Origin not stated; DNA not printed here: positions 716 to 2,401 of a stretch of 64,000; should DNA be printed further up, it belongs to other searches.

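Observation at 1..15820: Glycoside-hydrolase-free locus for catabolism of an N-acetylated amino-glycoside or aminocyclitol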

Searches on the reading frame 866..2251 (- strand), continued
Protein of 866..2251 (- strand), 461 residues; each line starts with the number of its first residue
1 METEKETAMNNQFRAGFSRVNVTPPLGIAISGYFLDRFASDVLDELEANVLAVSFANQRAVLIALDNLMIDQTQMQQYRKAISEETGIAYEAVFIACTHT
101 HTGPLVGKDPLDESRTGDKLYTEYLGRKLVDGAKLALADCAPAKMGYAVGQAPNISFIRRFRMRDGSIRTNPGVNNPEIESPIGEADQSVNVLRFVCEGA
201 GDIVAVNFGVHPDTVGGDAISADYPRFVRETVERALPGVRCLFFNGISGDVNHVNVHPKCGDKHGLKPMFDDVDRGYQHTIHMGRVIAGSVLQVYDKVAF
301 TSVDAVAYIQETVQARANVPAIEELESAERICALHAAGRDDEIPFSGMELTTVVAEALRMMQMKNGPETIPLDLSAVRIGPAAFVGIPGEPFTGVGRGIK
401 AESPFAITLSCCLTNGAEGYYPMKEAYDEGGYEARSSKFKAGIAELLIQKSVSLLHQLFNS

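Call 34: search_protein_families(library=ncbifam, proteins=[L081:11555-12589:+, L081:12589-13815:+, L081:13826-15094:+, L034:5801-6937:+], max_evalue=0.001)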
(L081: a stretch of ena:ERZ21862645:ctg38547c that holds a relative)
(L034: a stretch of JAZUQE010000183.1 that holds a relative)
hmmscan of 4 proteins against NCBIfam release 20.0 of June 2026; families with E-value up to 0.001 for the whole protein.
L081:11555-12589:+ (344 aa): 19 families
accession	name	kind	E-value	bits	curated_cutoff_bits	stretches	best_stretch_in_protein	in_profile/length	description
TIGR04382.1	myo_inos_iolC_N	equivalog_domain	7.8e-22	77.9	300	1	38-331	29-308/309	5-dehydro-2-deoxygluconokinase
TIGR02152.1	D_ribokin_bact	equivalog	1.4e-20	73.9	299.65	1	8-324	1-292/298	ribokinase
NF053626.1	RibKinHalex1628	equivalog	1.9e-12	47.3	330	1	8-320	4-280/293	ATP-dependent ribose-1-phosphate kinase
NF008353.0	PRK11142.1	equivalog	5.4e-12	45.8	341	1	7-329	4-300/307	ribokinase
TIGR03168.1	1-PFK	subfamily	6e-11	41.8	216.4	1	159-323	144-292/305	hexose kinase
TIGR03828.1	pfkB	equivalog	1.3e-10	40.8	292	1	61-320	51-289/305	1-phosphofructokinase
NF041633.1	trifunc_aldol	exception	1.1e-09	37.4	700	1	40-310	270-549/580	KHG/KDPG aldolase/sugar kinase fusion protein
NF007321.0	PRK09813.1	equivalog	4.4e-09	36.2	247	1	43-313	24-255/261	fructoselysine 6-kinase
NF041164.1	NucKinThplmales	equivalog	5.1e-08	32.4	450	1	267-311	226-270/295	nucleoside kinase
NF006957.1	PRK09434.1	equivalog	1.8e-07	31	450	1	40-303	24-271/302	fructokinase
NF041134.1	R1P_kin_Thcocales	equivalog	1.8e-07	30.9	500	1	39-328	33-278/291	ADP-dependent ribose-1-phosphate kinase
NF047869.1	myo_kin_aldol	exception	2.2e-06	26.3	600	0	273-333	272-331/586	bifunctional 5-dehydro-2-deoxygluconokinase/5-dehydro-2-deoxyphosphogluconate aldolase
NF007632.0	PRK10294.1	equivalog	2.4e-06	27.1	353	1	128-319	115-293/310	6-phosphofructokinase II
NF040938.1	KDG_KDGal_kin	equivalog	8.6e-06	25.1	400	1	44-329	31-300/305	bifunctional 2-dehydro-3-deoxygluconokinase/2-dehydro-3-deoxygalactonokinase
TIGR02198.1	rfaE_dom_I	equivalog_domain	1.1e-05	24.8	345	0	38-94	43-95/315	D-glycero-beta-D-manno-heptose-7-phosphate kinase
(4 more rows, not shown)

L081:12589-13815:+ (408 aa): 14 families
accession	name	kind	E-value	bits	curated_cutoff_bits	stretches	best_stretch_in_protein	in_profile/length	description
NF002652.0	PRK02318.2-5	equivalog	8.8e-86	288.3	356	1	7-378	2-373/377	mannitol-1-phosphate 5-dehydrogenase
NF002646.0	PRK02318.1-2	equivalog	2.3e-76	257.4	368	1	6-342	1-334/382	mannitol-1-phosphate 5-dehydrogenase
NF002649.0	PRK02318.2-1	equivalog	6.6e-72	242.5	422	1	7-375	2-373/386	mannitol-1-phosphate 5-dehydrogenase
NF002653.0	PRK02318.2-6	equivalog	1.8e-69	234.6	404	1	7-343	3-336/387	mannitol-1-phosphate 5-dehydrogenase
NF002650.0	PRK02318.2-2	equivalog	2.3e-66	224.5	359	1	7-341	2-335/388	mannitol-1-phosphate 5-dehydrogenase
NF002648.0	PRK02318.1-4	equivalog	1.9e-64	218.4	719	1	7-355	2-345/382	mannitol-1-phosphate 5-dehydrogenase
NF002647.0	PRK02318.1-3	equivalog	8.8e-61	206.3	357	1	6-320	2-314/384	mannitol-1-phosphate 5-dehydrogenase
NF002645.0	PRK02318.1-1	equivalog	7.2e-47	160.3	389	1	7-320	2-300/368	mannitol-1-phosphate 5-dehydrogenase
NF002651.0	PRK02318.2-4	equivalog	8.6e-31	107.4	269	1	5-314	3-289/368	mannitol-1-phosphate 5-dehydrogenase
NF046057.1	bifunc_MtlD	equivalog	2.7e-22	79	800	2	223-357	521-654/683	bifunctional mannitol-1-phosphate dehydrogenase/phosphatase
NF043014.1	DArabDhDalD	equivalog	8.7e-09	34.6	600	1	101-351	133-392/452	D-arabinitol 4-dehydrogenase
NF011611.0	PRK15037.1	subfamily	9.6e-06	24.4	603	1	218-338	289-405/486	fructuronate reductase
NF002969.0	PRK03643.1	subfamily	0.00048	18.9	359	0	213-351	273-406/482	tagaturonate reductase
NF005089.0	PRK06522.1-4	subfamily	0.00053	19.4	223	1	7-107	2-88/326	2-dehydropantoate 2-reductase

L081:13826-15094:+ (422 aa): 12 families
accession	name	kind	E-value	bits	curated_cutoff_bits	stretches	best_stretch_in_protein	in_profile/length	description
NF041097.1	keto_inos_dh_IolM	equivalog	1.6e-15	56.7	450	2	6-94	32-120/389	scyllo-inosose 3-dehydrogenase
NF003808.0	PRK05396.1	equivalog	2.1e-08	33.5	380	1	14-92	13-86/341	L-threonine 3-dehydrogenase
TIGR00692.1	tdh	equivalog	2.5e-08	33.4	458.35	1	16-93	13-85/340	L-threonine 3-dehydrogenase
NF007489.0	PRK10083.1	equivalog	7.3e-08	31.8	376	1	11-95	9-85/339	Zn-dependent oxidoreductase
NF010344.0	PRK13771.1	subfamily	4.3e-07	29.2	349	1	5-92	3-83/334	putative alcohol dehydrogenase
NF007642.0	PRK10309.1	equivalog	2.8e-06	26.8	550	1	11-192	9-185/347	galactitol-1-phosphate 5-dehydrogenase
TIGR03989.1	Rxyl_3153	subfamily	2.2e-05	23.9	440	1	3-92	2-84/370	NDMA-dependent alcohol dehydrogenase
TIGR03451.1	mycoS_dep_FDH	equivalog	2.8e-05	23.1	512.9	0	184-320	184-306/358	S-(hydroxymethyl)mycothiol dehydrogenase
NF007375.0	PRK09880.1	equivalog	8.2e-05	21.5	469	1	10-97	12-91/344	L-idonate 5-dehydrogenase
NF006940.0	PRK09422.1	equivalog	0.00013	21.1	344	0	52-100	42-87/338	alcohol dehydrogenase AdhP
NF041172.1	AcrlCoa_red_Thmprot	equivalog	0.00029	19.9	500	0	5-91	3-82/334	acryloyl-CoA reductase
TIGR01202.1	bchC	equivalog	0.00031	20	291.25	1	2-101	1-95/308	chlorophyll synthesis pathway protein BchC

L034:5801-6937:+ (378 aa): 58 families (the best 25 are shown)
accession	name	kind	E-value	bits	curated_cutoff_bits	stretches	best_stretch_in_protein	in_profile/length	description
TIGR00221.1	nagA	equivalog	2.6e-45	155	225.65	1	2-376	5-380/380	N-acetylglucosamine-6-phosphate deacetylase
NF008371.0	PRK11170.1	equivalog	5e-33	114.5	483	1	1-377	1-378/382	N-acetylglucosamine-6-phosphate deacetylase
NF011990.0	PRK15446.2-6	subfamily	3.1e-19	68.9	233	2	325-376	325-380/390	alpha-D-ribose 1-methylphosphonate 5-triphosphate diphosphatase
TIGR02318.1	phosphono_phnM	equivalog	1e-18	67.4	390.55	2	321-376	315-373/376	phosphonate metabolism protein PhnM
NF011989.0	PRK15446.2-5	equivalog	8.6e-16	57.7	565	2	315-368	311-364/385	alpha-D-ribose 1-methylphosphonate 5-triphosphate diphosphatase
TIGR03178.1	allantoinase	equivalog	7.3e-15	54.7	357.85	2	287-364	310-385/441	allantoinase AllB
NF011984.0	PRK15446.1-5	equivalog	1.7e-14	53.4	260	2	320-367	317-364/379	alpha-D-ribose 1-methylphosphonate 5-triphosphate diphosphatase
NF004839.0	PRK06189.1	equivalog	2.6e-14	52.7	631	2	287-364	315-391/451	allantoinase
NF011987.0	PRK15446.2-3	subfamily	6.4e-13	48.3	253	1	319-376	320-381/395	alpha-D-ribose 1-methylphosphonate 5-triphosphate diphosphatase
NF011983.0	PRK15446.1-4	equivalog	1.1e-12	47.6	486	1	325-367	322-364/379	alpha-D-ribose 1-methylphosphonate 5-triphosphate diphosphatase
TIGR00857.1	pyrC_multi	subfamily_domain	3.6e-12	46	279.05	2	308-363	314-368/412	dihydroorotase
NF011988.0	PRK15446.2-4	equivalog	4e-12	45.9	369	1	333-370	328-364/389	alpha-D-ribose 1-methylphosphonate 5-triphosphate diphosphatase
TIGR01224.1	hutI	equivalog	1.1e-11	44.2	298.15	1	18-64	3-49/377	imidazolonepropionase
NF011981.0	PRK15446.1-2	equivalog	8.1e-11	41.2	375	1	331-367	327-366/378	alpha-D-ribose 1-methylphosphonate 5-triphosphate diphosphatase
NF011985.0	PRK15446.2-1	equivalog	1.2e-10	40.9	656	1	329-366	322-359/397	alpha-D-ribose 1-methylphosphonate 5-triphosphate diphosphatase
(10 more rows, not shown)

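Call 45: predict_structure(alignment_id=A1)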
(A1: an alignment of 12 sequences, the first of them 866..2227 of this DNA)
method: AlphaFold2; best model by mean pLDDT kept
length: 453 residues; sequences in the alignment: 12
mean_pLDDT: 82.3   pTM: 0.87
mean pLDDT of the five models: 82.3, 81.3, 80.0, 74.9, 74.6
residues with pLDDT >= 90: 228; 70-90: 121; 50-70: 68; < 50: 36
segments of 3 or more residues with pLDDT < 50: 25-34, 207-212, 242-256, 262-265
pLDDT, mean of each block of 10 residues (from residue 1): 88 84 50 64 96 93 91 98 94 71 71 92 98 97 74 72 61 72 95 94 53 67 94 88 45 47 55 82 95 95 95 93 94 86 85 90 95 95 74 94 84 78 74 91 97 93
secondary structure, 60 per line:
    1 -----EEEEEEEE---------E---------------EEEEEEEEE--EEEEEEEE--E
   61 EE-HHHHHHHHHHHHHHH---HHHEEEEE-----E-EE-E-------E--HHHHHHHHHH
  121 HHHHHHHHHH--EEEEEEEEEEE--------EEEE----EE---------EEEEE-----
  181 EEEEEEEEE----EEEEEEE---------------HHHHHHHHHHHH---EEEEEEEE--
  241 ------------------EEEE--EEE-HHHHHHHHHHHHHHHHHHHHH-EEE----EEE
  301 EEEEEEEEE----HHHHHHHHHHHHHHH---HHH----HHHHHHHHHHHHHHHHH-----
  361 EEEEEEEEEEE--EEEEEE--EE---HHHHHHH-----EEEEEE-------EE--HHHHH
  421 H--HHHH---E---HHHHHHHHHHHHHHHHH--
elements in order: E6-13 E39-47 E50-57 E60-62 H64-78 E85-89 H111-130 E133-143 E152-155 E171-175 E181-189 E194-200 H216-227 E231-238 E259-262 E265-267 H269-289 E291-293 E298-309 H314-328 H339-355 E361-371 E374-379 H387-393 E399-404 H416-421 H424-427 H435-451

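Call 47: fold_search(model_id=the predicted structure, library=pdb)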
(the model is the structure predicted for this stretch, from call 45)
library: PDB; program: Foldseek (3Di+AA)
matches with E <= 10: 694; with E <= 0.001: 4
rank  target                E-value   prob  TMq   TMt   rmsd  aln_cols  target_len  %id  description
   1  4wgk_B                6.5e-21  1.00  0.69  0.48   7.8       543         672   15  Crystal structure of human neutral ceramidase with Zn-bound phosphate (released 2015-07-08)
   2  2zws                  1.1e-20  1.00  0.68  0.51   7.0       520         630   17  Crystal Structure Analysis of neutral ceramidase from Pseudomonas aeruginosa (released 2009-03-03)
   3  4wgk_A                1.2e-20  1.00  0.68  0.48   7.8       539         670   14  Crystal structure of human neutral ceramidase with Zn-bound phosphate (released 2015-07-08)
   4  2zxc_A                2.9e-19  1.00  0.68  0.49   7.4       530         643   18  Ceramidase complexed with C2 (released 2009-02-03)
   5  3pg4                  8.3e-03  0.21  0.15  0.23  16.3       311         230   12  The crystal structure of New Delhi Metallo-beta lactamase (NDM-1) (released 2011-11-16)
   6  8z7m_B                1.7e-02  0.15  0.14  0.22  15.8       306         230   12  The crystal structure of AFM-1 (released 2025-02-26)
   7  8emt_A                2.1e-02  0.10  0.15  0.07  24.0       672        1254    6  Cryo-EM analysis of the human aldehyde oxidase from liver (released 2023-05-10)
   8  2ckj_D                2.4e-02  0.06  0.11  0.05  25.4       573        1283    8  Human milk xanthine oxidoreductase (released 2007-05-29)
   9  5a5z_A                2.8e-02  0.15  0.15  0.22  17.1       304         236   11  Approved Drugs Containing Thiols as Inhibitors of Metallo-beta- lactamases: Strategy To Combat Multidrug-Resistant Bac (released 2015-07-08)
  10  5wig_A                3.0e-02  0.15  0.15  0.23  16.9       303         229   12  Structure of New Delhi Metallo-Beta-lactamase 4 (NDM-4) (released 2017-10-18)
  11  6ny7                  3.4e-02  0.15  0.15  0.24  16.5       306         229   11  Crystal Structure of NDM-1 D199N with Compound 16 (released 2019-09-25)
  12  6mgy_C                3.6e-02  0.14  0.15  0.22  17.1       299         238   10  Crystal Structure of the New Deli Metallo Beta Lactamase Variant 5 from Klebsiella pneumoniae (released 2018-10-03)
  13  4rbs_B                4.0e-02  0.14  0.15  0.23  16.4       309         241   11  Crystal Structure of New Delhi Metallo-beta-Lactamase-1 in the Complex with Hydrolyzed Meropenem (released 2014-11-26)
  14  4u4l_C                4.0e-02  0.13  0.14  0.23  17.3       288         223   10  Crystal structure of the metallo-beta-lactamase NDM-1 in complex with a bisthiazolidine inhibitor (released 2014-08-20)
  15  6mgy_B                4.0e-02  0.12  0.13  0.21  15.9       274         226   12  Crystal Structure of the New Deli Metallo Beta Lactamase Variant 5 from Klebsiella pneumoniae (released 2018-10-03)
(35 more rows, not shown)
